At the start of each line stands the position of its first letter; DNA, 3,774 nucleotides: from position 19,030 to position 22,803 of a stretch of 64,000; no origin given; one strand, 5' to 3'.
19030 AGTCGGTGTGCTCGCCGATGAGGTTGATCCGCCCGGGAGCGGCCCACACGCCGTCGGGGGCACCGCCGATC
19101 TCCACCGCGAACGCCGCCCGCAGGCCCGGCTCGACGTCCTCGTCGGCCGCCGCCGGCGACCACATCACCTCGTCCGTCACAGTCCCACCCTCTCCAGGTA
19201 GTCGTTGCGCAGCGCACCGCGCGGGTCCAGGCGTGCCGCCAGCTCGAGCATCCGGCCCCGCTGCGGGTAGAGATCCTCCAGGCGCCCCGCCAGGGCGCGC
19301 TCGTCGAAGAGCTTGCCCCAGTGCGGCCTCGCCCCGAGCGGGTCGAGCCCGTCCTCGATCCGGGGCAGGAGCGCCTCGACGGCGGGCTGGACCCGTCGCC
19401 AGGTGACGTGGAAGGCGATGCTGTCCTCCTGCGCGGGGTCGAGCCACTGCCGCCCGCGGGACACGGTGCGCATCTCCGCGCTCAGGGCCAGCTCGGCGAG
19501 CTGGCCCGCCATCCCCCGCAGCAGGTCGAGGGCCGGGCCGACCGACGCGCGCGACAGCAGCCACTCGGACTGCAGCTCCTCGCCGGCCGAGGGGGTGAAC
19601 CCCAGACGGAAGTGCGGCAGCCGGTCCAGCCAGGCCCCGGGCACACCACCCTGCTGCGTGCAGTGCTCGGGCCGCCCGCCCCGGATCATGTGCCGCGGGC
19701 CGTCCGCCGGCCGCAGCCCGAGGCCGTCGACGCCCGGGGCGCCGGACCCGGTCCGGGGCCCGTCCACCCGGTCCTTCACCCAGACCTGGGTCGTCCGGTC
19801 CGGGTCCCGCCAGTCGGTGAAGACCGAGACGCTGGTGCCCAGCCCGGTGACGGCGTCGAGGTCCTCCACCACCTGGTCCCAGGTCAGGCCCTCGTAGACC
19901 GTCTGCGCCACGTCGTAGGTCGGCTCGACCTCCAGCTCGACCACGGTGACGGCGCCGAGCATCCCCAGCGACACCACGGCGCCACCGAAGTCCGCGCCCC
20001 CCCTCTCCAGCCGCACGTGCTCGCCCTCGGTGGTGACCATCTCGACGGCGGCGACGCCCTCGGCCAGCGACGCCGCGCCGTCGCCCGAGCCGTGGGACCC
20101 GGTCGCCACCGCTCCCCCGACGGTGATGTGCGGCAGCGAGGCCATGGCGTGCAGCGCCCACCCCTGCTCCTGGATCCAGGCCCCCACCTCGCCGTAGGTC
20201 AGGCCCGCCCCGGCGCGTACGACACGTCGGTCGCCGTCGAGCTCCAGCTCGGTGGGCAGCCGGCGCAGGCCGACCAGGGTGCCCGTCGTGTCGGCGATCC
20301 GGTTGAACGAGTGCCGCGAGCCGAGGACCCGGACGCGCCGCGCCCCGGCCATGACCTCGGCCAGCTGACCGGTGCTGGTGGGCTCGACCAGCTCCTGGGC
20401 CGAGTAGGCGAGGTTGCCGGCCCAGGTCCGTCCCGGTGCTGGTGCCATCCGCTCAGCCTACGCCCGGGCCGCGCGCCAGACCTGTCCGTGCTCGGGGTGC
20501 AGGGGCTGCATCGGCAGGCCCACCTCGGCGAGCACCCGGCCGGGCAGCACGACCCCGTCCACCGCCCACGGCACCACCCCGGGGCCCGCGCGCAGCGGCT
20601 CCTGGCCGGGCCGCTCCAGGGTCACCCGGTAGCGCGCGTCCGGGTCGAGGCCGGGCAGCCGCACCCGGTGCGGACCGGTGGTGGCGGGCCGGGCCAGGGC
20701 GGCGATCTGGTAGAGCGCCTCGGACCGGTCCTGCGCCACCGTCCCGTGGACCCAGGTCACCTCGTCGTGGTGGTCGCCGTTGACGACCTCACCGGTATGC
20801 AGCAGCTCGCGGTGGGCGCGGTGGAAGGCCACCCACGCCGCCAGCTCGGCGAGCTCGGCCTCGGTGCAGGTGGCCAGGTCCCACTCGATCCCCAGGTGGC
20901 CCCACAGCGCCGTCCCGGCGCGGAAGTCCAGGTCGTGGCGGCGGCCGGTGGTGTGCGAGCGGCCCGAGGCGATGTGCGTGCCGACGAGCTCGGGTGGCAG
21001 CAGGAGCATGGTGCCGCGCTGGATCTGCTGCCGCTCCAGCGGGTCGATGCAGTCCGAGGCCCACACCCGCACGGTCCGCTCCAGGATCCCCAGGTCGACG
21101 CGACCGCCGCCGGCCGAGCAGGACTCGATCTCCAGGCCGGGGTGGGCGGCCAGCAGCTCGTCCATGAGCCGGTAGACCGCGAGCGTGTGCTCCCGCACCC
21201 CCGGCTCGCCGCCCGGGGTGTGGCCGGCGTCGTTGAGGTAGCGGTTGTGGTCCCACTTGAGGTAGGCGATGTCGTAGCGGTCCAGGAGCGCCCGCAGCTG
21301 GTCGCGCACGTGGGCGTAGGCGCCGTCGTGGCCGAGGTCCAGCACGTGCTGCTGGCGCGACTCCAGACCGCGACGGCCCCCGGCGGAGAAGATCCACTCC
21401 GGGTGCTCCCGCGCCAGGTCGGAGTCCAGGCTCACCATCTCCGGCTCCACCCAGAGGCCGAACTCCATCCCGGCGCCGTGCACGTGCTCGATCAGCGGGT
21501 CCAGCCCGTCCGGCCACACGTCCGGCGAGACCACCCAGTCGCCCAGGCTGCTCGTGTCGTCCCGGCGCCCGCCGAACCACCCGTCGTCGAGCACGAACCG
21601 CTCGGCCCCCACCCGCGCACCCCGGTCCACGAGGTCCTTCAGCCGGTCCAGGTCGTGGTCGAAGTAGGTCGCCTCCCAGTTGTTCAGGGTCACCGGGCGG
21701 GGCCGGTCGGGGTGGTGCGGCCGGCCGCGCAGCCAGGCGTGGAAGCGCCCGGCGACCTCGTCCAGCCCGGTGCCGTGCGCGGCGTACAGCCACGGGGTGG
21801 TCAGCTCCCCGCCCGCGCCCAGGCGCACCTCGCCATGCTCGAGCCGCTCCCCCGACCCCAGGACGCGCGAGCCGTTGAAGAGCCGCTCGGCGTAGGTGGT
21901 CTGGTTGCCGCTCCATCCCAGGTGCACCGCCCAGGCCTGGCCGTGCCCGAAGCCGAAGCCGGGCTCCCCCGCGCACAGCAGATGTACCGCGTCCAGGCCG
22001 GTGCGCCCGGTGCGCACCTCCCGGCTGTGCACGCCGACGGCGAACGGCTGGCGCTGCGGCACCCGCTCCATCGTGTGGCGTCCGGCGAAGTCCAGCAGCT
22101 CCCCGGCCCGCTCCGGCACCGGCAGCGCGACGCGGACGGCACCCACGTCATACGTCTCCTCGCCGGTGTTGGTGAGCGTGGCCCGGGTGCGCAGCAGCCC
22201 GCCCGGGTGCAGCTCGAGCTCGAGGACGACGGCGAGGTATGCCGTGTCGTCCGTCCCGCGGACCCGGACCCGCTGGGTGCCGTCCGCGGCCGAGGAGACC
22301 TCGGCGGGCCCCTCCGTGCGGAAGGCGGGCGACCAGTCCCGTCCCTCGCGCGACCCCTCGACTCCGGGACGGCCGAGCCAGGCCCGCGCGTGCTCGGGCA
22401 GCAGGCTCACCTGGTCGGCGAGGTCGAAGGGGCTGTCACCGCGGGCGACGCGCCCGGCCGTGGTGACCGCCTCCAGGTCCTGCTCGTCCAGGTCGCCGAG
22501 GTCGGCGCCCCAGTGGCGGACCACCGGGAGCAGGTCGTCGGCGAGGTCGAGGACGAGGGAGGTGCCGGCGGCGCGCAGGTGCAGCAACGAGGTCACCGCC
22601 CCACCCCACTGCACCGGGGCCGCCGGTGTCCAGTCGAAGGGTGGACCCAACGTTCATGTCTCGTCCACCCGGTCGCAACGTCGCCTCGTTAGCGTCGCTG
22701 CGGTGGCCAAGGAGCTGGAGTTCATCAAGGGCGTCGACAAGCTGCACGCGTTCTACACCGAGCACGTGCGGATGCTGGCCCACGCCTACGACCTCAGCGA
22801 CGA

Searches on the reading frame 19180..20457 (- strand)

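Call 64: search_protein_families(library=pfam, proteins=[window:19180-20457:-], max_evalue=0.0001)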
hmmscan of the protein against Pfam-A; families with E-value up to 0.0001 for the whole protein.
window:19180-20457:- (426 aa): 2 families
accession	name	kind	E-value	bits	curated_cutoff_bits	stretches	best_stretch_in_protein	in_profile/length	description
PF01565.28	FAD_binding_4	-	1.1e-21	77.4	26.4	1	23-150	4-138/139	FAD binding domain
PF04030.19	ALO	-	9.3e-11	42.3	23.1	1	297-424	128-258/258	D-arabinono-1,4-lactone oxidase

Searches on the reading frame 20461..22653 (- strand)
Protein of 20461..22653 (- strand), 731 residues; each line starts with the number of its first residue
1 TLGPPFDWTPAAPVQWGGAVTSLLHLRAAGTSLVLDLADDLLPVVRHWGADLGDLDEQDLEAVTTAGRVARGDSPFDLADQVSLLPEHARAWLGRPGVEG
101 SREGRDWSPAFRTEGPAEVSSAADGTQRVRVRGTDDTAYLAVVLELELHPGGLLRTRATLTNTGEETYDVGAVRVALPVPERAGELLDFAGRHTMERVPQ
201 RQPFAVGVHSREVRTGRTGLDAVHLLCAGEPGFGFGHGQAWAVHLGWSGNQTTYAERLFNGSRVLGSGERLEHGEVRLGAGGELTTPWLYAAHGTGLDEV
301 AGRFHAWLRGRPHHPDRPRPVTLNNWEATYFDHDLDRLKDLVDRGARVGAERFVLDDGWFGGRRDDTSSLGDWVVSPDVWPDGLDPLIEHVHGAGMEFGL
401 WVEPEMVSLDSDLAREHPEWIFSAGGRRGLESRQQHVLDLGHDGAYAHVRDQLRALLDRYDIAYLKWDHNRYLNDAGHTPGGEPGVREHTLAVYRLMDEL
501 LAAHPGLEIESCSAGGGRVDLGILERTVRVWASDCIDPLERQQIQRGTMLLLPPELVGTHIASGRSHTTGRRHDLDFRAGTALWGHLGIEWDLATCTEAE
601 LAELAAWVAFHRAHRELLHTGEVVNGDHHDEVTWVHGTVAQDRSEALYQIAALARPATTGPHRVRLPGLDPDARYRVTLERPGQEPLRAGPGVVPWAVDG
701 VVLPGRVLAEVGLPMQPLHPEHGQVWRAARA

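Call 64: search_protein_families(library=pfam, proteins=[window:20461-22653:-], max_evalue=0.0001)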
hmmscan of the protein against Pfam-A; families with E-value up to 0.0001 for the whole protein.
window:20461-22653:- (731 aa): 3 families
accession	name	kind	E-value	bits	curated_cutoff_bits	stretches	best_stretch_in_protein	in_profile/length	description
PF02065.24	Melibiase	-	7.9e-114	380.7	27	1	285-621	3-347/347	Melibiase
PF16875.11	Glyco_hydro_36N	-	1.5e-42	146.3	27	1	43-278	3-252/253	Glycosyl hydrolase family 36 N-terminal domain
PF16874.11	Glyco_hydro_36C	-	7.9e-11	42.7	27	1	638-718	6-67/77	Glycosyl hydrolase family 36 C-terminal domain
